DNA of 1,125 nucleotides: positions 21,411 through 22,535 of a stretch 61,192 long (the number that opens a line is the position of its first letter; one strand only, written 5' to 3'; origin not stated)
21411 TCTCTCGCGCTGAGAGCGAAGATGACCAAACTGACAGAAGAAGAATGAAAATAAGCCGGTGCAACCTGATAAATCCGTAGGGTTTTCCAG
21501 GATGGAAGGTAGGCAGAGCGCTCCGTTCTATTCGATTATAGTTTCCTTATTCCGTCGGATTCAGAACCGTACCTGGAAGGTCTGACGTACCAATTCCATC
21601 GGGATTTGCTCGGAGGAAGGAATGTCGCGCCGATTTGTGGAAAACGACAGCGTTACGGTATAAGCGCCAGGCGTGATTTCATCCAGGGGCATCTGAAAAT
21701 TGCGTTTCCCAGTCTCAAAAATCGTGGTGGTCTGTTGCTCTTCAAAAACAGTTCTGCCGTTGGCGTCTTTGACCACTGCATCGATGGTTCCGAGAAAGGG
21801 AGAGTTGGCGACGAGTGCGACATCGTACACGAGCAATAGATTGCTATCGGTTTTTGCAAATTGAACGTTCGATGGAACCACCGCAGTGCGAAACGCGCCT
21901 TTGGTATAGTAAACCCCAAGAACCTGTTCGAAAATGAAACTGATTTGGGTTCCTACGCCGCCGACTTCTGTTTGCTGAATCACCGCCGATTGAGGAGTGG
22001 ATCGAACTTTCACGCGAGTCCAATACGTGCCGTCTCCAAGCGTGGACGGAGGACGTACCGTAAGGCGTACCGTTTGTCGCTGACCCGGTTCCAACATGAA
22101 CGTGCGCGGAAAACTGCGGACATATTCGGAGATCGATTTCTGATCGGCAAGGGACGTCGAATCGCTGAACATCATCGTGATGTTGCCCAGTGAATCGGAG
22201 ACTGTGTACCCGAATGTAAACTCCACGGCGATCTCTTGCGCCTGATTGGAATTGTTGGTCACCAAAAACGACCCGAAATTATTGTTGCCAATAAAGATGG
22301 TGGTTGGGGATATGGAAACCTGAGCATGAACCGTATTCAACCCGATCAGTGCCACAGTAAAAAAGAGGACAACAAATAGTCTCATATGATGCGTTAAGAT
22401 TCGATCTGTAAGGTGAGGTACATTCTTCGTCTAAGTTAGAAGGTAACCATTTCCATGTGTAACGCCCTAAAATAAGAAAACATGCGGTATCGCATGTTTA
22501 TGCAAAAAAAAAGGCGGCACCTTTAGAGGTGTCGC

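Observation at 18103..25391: Non-canonical chaperone-usher-like fibre cluster built from DUF4402/SCPU-like subunits in an FCB-type genome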

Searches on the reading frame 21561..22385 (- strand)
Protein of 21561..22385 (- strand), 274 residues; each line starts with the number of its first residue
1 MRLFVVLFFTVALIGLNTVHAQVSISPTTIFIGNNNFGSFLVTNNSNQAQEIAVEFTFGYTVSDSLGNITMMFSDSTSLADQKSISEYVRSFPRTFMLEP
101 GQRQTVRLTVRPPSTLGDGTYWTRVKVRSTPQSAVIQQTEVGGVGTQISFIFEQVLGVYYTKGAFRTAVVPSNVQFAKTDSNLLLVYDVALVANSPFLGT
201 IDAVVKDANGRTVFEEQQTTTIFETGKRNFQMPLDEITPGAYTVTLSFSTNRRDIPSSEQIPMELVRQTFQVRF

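Call 3: search_protein_families(library=pfam, proteins=[window:21561-22385:-], max_evalue=1)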
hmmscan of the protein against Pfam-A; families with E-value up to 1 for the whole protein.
window:21561-22385:- (274 aa): 4 families
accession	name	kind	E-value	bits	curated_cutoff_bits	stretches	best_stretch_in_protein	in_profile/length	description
PF10633.15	NPCBM_assoc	-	0.0081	16.8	24.4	1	97-128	45-76/78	NPCBM-associated, NEW3 domain of alpha-galactosidase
PF06280.18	fn3_5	-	0.0092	17.1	27.6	1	42-118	16-86/112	Fn3-like domain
PF06030.18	WxLIP_PGBD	-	0.025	15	27.3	1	42-123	35-115/121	WxL Interacting Protein, peptidoglycan binding domain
PF16439.10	DUF5036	-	0.082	12.8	25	1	36-95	59-119/238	Domain of unknown function (DUF5036)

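Call 4: search_protein_families(library=ncbifam, proteins=[window:21561-22385:-], max_evalue=1)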
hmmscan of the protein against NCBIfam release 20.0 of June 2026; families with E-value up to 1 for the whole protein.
window:21561-22385:- (274 aa): 0 families

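Call 6: find_homologous_proteins(query=window:21561-22385:-)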
Query window:21561-22385:- (274 aa): 21 proteins with E <= 0.001 among 667 candidates.
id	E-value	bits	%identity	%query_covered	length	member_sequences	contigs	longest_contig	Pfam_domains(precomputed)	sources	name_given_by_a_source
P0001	3.3e-155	533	90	100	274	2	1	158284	-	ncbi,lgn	-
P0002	2.7e-150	516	87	100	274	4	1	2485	-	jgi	-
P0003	4.6e-147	506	85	100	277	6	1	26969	-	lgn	-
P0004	1.3e-145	501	86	100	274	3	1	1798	-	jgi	jgi:P pilus assembly chaperone PapD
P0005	9.6e-138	475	80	100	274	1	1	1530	-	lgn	-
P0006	1.5e-129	449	75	100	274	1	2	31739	-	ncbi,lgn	-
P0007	1.1e-106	374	63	100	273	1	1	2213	-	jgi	-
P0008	3.6e-99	349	58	100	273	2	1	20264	-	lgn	-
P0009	4.5e-73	264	50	93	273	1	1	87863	-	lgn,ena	-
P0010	1.5e-71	259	47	99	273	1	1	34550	-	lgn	-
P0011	1.2e-69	252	47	89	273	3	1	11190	-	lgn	-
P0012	3.7e-66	241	47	92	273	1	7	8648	-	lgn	-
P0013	2.1e-65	238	46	96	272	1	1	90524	-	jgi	jgi:hypothetical protein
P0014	6.5e-65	237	46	99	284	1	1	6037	-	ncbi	-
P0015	3.0e-60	222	41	100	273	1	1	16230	-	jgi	jgi:hypothetical protein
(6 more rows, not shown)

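Call 8: search_solved_structures(query=A1, max_evalue=10, show_alignments=3)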
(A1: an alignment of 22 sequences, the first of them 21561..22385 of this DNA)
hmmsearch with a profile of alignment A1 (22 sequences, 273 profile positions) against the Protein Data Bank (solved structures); distinct sequences matched with E-value up to 10: 2.
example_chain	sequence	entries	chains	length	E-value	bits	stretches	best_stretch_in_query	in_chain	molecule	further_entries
1hwm_A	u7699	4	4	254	0.3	13.2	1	165-212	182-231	EBULIN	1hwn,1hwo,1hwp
5zln_A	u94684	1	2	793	1.9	10.6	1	189-233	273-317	Toll-like receptor 9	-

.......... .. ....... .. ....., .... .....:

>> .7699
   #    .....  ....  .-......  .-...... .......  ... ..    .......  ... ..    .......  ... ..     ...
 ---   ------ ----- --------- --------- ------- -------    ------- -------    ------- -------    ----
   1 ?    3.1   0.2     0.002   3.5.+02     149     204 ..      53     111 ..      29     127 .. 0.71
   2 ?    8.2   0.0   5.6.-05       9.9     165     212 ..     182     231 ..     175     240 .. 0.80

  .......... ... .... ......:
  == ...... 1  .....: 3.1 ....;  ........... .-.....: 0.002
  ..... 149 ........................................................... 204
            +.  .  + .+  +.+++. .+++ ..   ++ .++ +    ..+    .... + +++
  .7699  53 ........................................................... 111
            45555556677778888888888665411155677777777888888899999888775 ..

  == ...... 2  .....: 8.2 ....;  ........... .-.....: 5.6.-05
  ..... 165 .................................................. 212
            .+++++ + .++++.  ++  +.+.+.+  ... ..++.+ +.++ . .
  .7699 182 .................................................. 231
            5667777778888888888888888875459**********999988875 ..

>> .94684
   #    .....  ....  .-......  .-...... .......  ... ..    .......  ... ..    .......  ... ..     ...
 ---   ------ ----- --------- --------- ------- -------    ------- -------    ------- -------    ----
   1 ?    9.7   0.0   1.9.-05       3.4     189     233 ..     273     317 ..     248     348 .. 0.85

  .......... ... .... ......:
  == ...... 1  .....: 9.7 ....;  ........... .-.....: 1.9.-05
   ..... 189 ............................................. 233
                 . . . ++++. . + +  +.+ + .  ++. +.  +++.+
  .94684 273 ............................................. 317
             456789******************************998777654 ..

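Call 15: predict_structure(alignment_id=A1)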
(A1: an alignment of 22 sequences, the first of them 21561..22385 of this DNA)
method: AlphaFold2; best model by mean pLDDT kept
length: 274 residues; sequences in the alignment: 22
mean_pLDDT: 88.0   pTM: 0.78
mean pLDDT of the five models: 88.0, 87.5, 87.1, 86.5, 86.2
residues with pLDDT >= 90: 177; 70-90: 67; 50-70: 27; < 50: 3
segments of 3 or more residues with pLDDT < 50: 17-19
pLDDT, mean of each block of 10 residues (from residue 1): 75 58 85 92 90 94 92 82 93 94 96 93 94 63 58 91 95 92 93 95 95 94 95 84 97 88 95 92
secondary structure, 60 per line:
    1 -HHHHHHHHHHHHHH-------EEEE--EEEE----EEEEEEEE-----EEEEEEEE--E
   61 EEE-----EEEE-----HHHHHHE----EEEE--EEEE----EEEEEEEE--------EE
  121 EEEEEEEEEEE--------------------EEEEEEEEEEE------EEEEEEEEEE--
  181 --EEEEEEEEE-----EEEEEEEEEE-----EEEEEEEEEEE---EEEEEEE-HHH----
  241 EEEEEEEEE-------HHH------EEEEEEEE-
elements in order: H2-15 E23-26 E29-32 E37-44 E50-57 E60-63 E69-72 H78-83 E89-92 E95-98 E103-110 E119-131 E152-162 E169-178 E183-191 E197-206 E212-222 E226-232 E241-249 E266-273
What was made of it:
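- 21561..22385 (-): 274-aa periplasmic PapD-like chaperone of the non-classical type. AF2 pLDDT 88, pTM 0.78 (call 15).
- On Chaperone-usher pathway (superfamily): AF2 pLDDT 88 (call 15).
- AF2 model pLDDT 88 (call 15). The low-confidence F1-G1 loop (residues 131-150, call 15) is followed by an alternating hydrophobic G1 strand.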

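Call 18: find_related_loci(query=A1, collection=genome_contigs, flank=10000)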
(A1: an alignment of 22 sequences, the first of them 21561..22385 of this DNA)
Query A1 (274 aa) in genome_contigs; peptide patterns used: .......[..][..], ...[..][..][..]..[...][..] (x = any residue, [..] = any of these).
79 stretches matched a pattern; 33 encode a relative of the query (tblastn E <= 1e-3); 33 distinct loci.
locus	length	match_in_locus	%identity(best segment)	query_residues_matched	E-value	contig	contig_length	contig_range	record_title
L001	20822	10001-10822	90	1-274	2e-165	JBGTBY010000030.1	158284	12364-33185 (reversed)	MAG: Balneolales bacterium isolate JTS-RE107 k141_1981847, whole genome shotgun sequence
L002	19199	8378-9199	75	1-274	1e-138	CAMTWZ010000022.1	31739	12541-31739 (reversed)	MAG: uncultured Bacteroidetes bacterium isolate G04_MAG_00058 genome assembly, contig: G04_MAG_00058_000000000025, whole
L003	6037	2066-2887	46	2-272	4e-70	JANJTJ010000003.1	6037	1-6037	MAG: Balneolales bacterium isolate RX1_metabat.bin.55 RX1_k141_943590, whole genome shotgun sequence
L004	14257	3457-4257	43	3-272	3e-67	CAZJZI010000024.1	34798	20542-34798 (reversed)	MAG TPA_asm: uncultured Chitinophagales bacterium isolate SRP319275_co1_348 genome assembly, contig: NODE_1001_length_34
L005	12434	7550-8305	42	21-270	5e-63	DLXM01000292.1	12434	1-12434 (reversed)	MAG TPA_asm: Bacteroidetes bacterium isolate UBA11400 contig_261136, whole genome shotgun sequence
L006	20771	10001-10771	40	16-274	1e-62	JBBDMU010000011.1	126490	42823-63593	MAG: Balneolales bacterium isolate LejiaB_43_23 Lejia_B_182_length_126490_cov_13, whole genome shotgun sequence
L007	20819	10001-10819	42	2-274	1e-62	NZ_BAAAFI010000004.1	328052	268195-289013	Algoriphagus jejuensis strain JCM 16112 sequence04, whole genome shotgun sequence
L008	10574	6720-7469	43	18-266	9e-61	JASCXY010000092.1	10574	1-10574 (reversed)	Balneolaceae bacterium ANBcel3 92, whole genome shotgun sequence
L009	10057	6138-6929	43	7-266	9e-60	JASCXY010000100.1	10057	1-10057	Balneolaceae bacterium ANBcel3 100, whole genome shotgun sequence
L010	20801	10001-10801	40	2-269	1e-59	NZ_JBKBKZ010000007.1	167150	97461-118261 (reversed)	MAG: Algoriphagus sp. isolate 21H_022.bin.30 NODE_7_length_167150_cov_11.317197, whole genome shotgun sequence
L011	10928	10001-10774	39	2-259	9e-57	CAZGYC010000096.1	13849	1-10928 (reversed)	MAG TPA_asm: uncultured Limnohabitans sp. isolate SRP344714_co2_237 genome assembly, contig: NODE_11511_length_13849_cov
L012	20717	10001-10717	41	21-259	2e-56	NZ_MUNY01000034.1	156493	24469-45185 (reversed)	Algoriphagus sp. A40 NODE_13_length_156493_cov_9.04174_ID_25, whole genome shotgun sequence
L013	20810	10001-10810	39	2-274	1e-54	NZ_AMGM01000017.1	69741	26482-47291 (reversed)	Cecembia lonarensis LW9 contig000017, whole genome shotgun sequence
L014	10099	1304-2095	34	5-270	2e-51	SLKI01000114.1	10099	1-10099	MAG: Balneolaceae bacterium isolate CSSed165cm_266 CSSed16-5cm-25728, whole genome shotgun sequence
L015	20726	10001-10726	36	19-262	3e-50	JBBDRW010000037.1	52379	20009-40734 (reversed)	MAG: Balneolaceae bacterium isolate LejiaC_50_11 Lejia_C_1503_length_52379_cov_7, whole genome shotgun sequence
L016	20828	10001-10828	35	1-272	1e-46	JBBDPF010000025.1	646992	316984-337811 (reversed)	MAG: Balneolaceae bacterium isolate LejiaB_41_251 Lejia_B_3_length_646992_cov_150, whole genome shotgun sequence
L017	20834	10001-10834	35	1-272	8e-46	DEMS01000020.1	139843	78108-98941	MAG TPA_asm: Bacteroidetes bacterium UBA2664 UBA2664_contig_2239, whole genome shotgun sequence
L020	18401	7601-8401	41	6-273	4e-59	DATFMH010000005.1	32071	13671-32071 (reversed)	MAG TPA_asm: Balneolales bacterium isolate SMAG_U9220 k141_299468, whole genome shotgun sequence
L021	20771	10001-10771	33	18-272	3e-42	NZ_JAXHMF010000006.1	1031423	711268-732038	MAG: Rhodohalobacter sp. isolate Salar_de_Ascotan_soil_MAG_ASO45 contig_74_polypolish, whole genome shotgun sequence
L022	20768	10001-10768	33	18-272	5e-42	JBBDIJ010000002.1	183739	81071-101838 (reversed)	MAG: Balneolaceae bacterium isolate LejiaA_51_14 Lejia_A_121_length_183739_cov_8, whole genome shotgun sequence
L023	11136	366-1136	34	18-272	4e-42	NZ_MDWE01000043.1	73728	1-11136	Rhodohalobacter halophilus strain JZ3C29 contig43, whole genome shotgun sequence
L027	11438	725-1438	33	20-257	2e-39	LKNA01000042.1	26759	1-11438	MAG: Chitinophagaceae bacterium T5-Br10_B2g13 LT5-BRINE-C627, whole genome shotgun sequence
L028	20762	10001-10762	33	18-270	2e-39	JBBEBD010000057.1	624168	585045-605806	MAG: Balneolaceae bacterium isolate LejiaF_44_133 Lejia_F_5_length_624168_cov_77, whole genome shotgun sequence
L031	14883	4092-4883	31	1-262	8e-37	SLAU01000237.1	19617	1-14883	MAG: Balneolaceae bacterium isolate CSSed162cmB_41R1 CSSed16-2cmB-6315, whole genome shotgun sequence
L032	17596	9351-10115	33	20-272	5e-40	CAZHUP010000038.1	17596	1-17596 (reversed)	MAG TPA_asm: uncultured Rhodohalobacter sp. isolate binchicken_co32_118 genome assembly, contig: NODE_4987_length_17596_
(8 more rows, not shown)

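Call 19: fold_search(model_id=the predicted structure, library=pdb)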
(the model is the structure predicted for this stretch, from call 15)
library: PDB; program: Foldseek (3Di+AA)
matches with E <= 10: 1850; with E <= 0.001: 200
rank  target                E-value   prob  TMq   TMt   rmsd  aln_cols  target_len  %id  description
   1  9fxb_C                1.8e-09  1.00  0.43  0.57   7.6       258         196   13  Cryo-EM structure of the type 1 pilus assembly platform as part of the FimI-bound chaperone-usher pilus complex (FimDH (released 2025-06-04)
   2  1kiu_A                5.5e-09  1.00  0.46  0.59   6.9       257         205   14  FimH adhesin Q133N mutant-FimC chaperone complex with methyl-alpha-D-mannose (released 2002-06-05)
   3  6k73_B                6.1e-09  1.00  0.44  0.53   6.9       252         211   12  Chaperone-tip adhesin complex is vital for synergistic activation of CFA/I fimbriae biogenesis (released 2020-06-10)
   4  5dfk                  7.9e-09  1.00  0.40  0.56   8.9       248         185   11  Crystal Structure of the Escherichia coli Common Pilus Chaperone, EcpB (released 2015-11-04)
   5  3sqb_C                8.3e-09  1.00  0.47  0.62   6.6       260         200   12  Structure of the major type 1 pilus subunit FimA bound to the FimC chaperone (released 2012-05-30)
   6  3jwn_C                1.3e-08  1.00  0.47  0.61   6.7       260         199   12  Complex of FimC, FimF, FimG and FimH (released 2010-06-16)
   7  7b0x_C                1.3e-08  1.00  0.42  0.51   7.8       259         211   14  Crystal structure of the ternary complex of the E. coli type 1 pilus proteins FimC, FimI and the N-terminal domain of  (released 2021-12-08)
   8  3bwu_C                1.4e-08  1.00  0.43  0.56   7.5       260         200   12  Crystal structure of the ternary complex of FimD (N-Terminal Domain, FimDN) with FimC and the N-terminally truncated p (released 2008-03-04)
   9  3sqb_A                1.6e-08  1.00  0.46  0.62   6.2       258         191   12  Structure of the major type 1 pilus subunit FimA bound to the FimC chaperone (released 2012-05-30)
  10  9i25_C                1.6e-08  1.00  0.44  0.47   7.1       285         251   10  WxLIP from Enterococcus faecium locus A bound to long WxL (released 2026-01-28)
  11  9fxs_C                1.6e-08  1.00  0.43  0.57   7.9       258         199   12  Cryo-EM structure of the type 1 pilus complex including pilus rod and FimI-bound assembly platform after incorporation (released 2025-06-04)
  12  7b0w_C                1.9e-08  1.00  0.43  0.55   7.7       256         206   13  Crystal structure of the E. coli type 1 pilus assembly inhibitor FimI bound to FimC (released 2021-12-08)
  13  4b0m_M                2.0e-08  1.00  0.46  0.57   6.8       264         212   11  Complex of the Caf1AN usher domain, Caf1M chaperone and Caf1 subunit from Yersinia pestis (released 2012-09-26)
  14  4dwh_C                2.0e-08  1.00  0.43  0.55   7.3       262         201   14  Structure of the major type 1 pilus subunit FIMA bound to the FIMC (2.5 A resolution) (released 2012-05-30)
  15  9i1y_B                2.0e-08  1.00  0.44  0.45   7.2       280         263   11  WxLIP from Enterococcus faecium (released 2026-01-28)
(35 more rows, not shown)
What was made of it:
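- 21561..22385 (-): Foldseek PDB top 50 are nearly all chaperone-usher chaperones, E 1e-9 to 3e-7 (call 19).
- On Chaperone-usher pathway (superfamily): The Foldseek PDB top 50 are almost all CU chaperones, aligned over about 250-280 columns, E down to 1.8e-9 (call 19).
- Closest known: Classical chaperone-usher pili. Same: The chaperone has the two-Ig-domain fold (call 19).
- The Foldseek PDB top hits span both domains of FimC, PapD, CfaA, EcpB, Caf1M, SafB and CsuC (call 19). WxLIP proteins score about as well as the pilus chaperones (call 19). WxLIP structures appear among the Foldseek hits (call 19).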

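Call 46: search_protein_families(library=pfam, proteins=[L032:10118-14500:+, L007:10881-13535:+, L004:4444-7029:+, L016:10831-13830:+, L020:8407-11865:+, L013:10878-14036:+, L014:2110-6381:+], max_evalue=0.01)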
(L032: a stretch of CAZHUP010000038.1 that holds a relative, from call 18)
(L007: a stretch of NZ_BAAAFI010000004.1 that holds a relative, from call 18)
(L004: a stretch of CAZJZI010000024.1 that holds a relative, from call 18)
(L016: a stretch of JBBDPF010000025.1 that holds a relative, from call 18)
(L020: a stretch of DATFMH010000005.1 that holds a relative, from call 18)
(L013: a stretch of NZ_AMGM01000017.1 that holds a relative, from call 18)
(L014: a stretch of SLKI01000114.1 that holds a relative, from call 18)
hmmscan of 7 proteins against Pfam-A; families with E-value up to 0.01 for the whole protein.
L032:10118-14500:+ (1460 aa): 2 families
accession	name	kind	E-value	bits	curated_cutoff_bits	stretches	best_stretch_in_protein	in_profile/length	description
PF05036.18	SPOR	-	3.3e-14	53.4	21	1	994-1052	6-63/76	SPOR domain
PF17210.9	SdrD_B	-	0.008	16.8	29.7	0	305-353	28-74/112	SdrD B-like domain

L007:10881-13535:+ (884 aa): 2 families
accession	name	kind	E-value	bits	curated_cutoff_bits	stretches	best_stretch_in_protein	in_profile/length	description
PF17210.9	SdrD_B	-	0.00048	20.7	29.7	0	800-845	26-72/112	SdrD B-like domain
PF13620.12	CarboxypepD_reg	-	0.0098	16.7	32.3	0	804-839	20-55/82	Carboxypeptidase regulatory-like domain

L004:4444-7029:+ (861 aa): 2 families
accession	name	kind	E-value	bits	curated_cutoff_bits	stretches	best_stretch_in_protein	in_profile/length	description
PF13620.12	CarboxypepD_reg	-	2e-05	25.3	32.3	1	762-814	3-52/82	Carboxypeptidase regulatory-like domain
PF17210.9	SdrD_B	-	0.0009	19.9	29.7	0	669-724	7-66/112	SdrD B-like domain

L016:10831-13830:+ (999 aa): 1 family
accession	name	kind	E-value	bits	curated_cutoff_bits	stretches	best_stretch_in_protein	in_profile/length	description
PF17936.7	Big_6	-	0.00053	20.6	27.6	0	294-332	13-52/83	Bacterial Ig domain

L020:8407-11865:+ (1152 aa): 4 families
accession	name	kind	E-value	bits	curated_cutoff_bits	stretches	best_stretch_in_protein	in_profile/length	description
PF05036.18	SPOR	-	4e-13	49.9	21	2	1076-1146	3-73/76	SPOR domain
PF17210.9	SdrD_B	-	2e-05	25.2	29.7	1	783-829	20-66/112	SdrD B-like domain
PF13620.12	CarboxypepD_reg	-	7.5e-05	23.4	32.3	1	772-830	3-57/82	Carboxypeptidase regulatory-like domain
PF17802.7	SpaA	-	0.0013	19.3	23.1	0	779-825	6-56/91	Prealbumin-like fold domain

L013:10878-14036:+ (1052 aa): 0 families

L014:2110-6381:+ (1423 aa): 2 families
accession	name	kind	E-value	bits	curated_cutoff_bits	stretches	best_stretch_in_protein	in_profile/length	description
PF05036.18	SPOR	-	3.9e-22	78.8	21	2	1187-1239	4-56/76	SPOR domain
PF13620.12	CarboxypepD_reg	-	0.0013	19.4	32.3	0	800-836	19-55/82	Carboxypeptidase regulatory-like domain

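Call 63: search_protein_representatives(alignment_id=A1)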
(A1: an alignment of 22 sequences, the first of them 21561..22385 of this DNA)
Query: 22 sequences, 273 profile positions. Proteins with E-value up to 0.001 (for the whole library): 2718; up to 1e-10: 1070; up to 1e-30: 408. The best 150 are listed.
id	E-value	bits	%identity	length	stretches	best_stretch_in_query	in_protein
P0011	1.0e-118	411.6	-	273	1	1-272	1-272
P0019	1.7e-104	364.9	-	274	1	1-272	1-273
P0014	8.6e-104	362.7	-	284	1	5-272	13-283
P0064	5.4e-93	327.2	-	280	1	4-272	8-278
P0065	7.3e-93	326.8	-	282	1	10-272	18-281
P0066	2.7e-92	324.9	-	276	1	7-272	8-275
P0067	3.0e-91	321.5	-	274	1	1-272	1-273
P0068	2.2e-89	315.4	-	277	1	4-272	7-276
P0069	2.2e-89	315.4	-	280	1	7-272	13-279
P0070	1.7e-88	312.5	-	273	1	1-272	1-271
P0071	3.8e-88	311.4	-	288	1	6-272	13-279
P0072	1.9e-87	309.1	-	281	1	4-272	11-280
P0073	2.9e-87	308.4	-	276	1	7-272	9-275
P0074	3.2e-87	308.3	-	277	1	7-272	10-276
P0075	1.8e-85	302.6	-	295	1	4-272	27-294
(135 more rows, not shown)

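Call 65: search_protein_families(library=pfam, alignment_id=A7, max_evalue=0.01)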
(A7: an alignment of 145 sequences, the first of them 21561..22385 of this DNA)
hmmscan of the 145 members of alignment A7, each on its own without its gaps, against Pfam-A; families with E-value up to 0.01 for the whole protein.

A. member 1, window:21561-22385:- (274 aa): 2 families
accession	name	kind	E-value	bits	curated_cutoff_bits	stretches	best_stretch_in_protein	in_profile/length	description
PF10633.15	NPCBM_assoc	-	0.0081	16.8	24.4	0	97-128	45-76/78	NPCBM-associated, NEW3 domain of alpha-galactosidase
PF06280.18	fn3_5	-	0.0092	17.1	27.6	0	42-118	16-86/112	Fn3-like domain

B. families by the number of members that match (of 145 scanned): 29 families (the first 25 are shown)
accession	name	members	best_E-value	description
PF00345.26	PapD_N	16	1.3e-05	Pili and flagellar-assembly chaperone, PapD N-terminal domain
PF06280.18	fn3_5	9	6.3e-07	Fn3-like domain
PF06030.18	WxLIP_PGBD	8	0.00013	WxL Interacting Protein, peptidoglycan binding domain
PF18962.6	Por_Secre_tail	7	0.0002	Secretion system C-terminal sorting domain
PF10633.15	NPCBM_assoc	5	0.0046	NPCBM-associated, NEW3 domain of alpha-galactosidase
PF11797.14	WxLIP_HBD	4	0.0036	WxL Interacting Protein, host binding domain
PF01835.25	MG2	2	0.001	MG2 domain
PF22060.2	Cep192_D1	2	0.0034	Cep192 domain 1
PF04234.18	CopC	1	0.00023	CopC domain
PF11723.14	Aromatic_hydrox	1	0.001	Homotrimeric ring hydroxylase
PF03451.21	HELP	1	0.0012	HELP motif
PF10648.15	Gmad2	1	0.0017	Immunoglobulin-like domain of bacterial spore germination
PF22074.2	Cep192_D5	1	0.0028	Cep192 domain 5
PF21418.3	LinB-like_C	1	0.0029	Lincosamide nucleotidyltransferase-like, C-terminal domain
PF16880.10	EHD_N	1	0.0033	N-terminal EH-domain containing protein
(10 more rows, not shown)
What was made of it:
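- On Chaperone-usher pathway (superfamily): PapD_N hits in 16 of 145 relatives, best E 1.3e-5 (call 65).
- PapD_N is the most frequent Pfam hit among 145 family representatives, 16 of 145 (call 65). Generic Ig-like families (fn3_5, WxLIP_PGBD, NPCBM_assoc) score near PapD_N (calls 3, 65).
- Tried and rejected: The weak Por_Secre_tail hits in 7 of 145 chaperone relatives are probably beta-sandwich noise (call 65).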
